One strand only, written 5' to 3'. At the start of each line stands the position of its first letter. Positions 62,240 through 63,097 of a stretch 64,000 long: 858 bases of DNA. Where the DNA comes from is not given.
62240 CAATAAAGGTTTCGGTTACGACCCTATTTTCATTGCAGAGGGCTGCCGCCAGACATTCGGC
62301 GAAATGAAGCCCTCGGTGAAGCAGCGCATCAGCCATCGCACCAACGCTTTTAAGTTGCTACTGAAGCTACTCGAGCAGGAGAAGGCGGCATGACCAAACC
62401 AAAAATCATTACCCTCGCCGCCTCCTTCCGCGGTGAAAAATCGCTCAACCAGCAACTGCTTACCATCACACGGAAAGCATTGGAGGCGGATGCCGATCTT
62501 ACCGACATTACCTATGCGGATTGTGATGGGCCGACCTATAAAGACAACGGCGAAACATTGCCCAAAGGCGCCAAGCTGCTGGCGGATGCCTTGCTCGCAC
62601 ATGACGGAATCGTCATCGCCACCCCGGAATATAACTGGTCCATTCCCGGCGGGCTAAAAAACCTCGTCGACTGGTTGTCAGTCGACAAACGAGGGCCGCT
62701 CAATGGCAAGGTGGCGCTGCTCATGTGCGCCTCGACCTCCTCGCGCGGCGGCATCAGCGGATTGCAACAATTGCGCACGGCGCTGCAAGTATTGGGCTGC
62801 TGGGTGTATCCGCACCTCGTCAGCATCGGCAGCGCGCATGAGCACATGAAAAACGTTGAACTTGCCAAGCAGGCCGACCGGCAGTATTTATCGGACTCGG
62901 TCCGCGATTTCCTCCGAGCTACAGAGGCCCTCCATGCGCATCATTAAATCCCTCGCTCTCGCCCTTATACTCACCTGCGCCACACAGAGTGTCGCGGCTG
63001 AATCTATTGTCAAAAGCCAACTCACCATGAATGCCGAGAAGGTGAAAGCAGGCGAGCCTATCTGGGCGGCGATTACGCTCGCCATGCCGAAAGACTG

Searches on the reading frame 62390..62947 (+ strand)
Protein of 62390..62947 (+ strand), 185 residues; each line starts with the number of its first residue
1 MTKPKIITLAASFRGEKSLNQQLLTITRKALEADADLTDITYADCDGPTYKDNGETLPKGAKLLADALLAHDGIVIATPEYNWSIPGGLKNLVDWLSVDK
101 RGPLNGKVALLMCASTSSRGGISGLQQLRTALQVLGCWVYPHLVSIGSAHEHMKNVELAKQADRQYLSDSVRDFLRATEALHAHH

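Call 32: search_protein_families(library=pfam, proteins=[window:62390-62947:+], max_evalue=0.01)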
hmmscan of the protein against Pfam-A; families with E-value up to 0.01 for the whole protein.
window:62390-62947:+ (185 aa): 2 families
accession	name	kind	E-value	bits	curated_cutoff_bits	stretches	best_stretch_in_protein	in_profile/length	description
PF03358.20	FMN_red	-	7.2e-31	107.3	24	1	4-150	1-151/152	NADPH-dependent FMN reductase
PF02525.22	Flavodoxin_2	-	3.8e-10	40.2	27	1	5-157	2-188/198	Flavodoxin-like fold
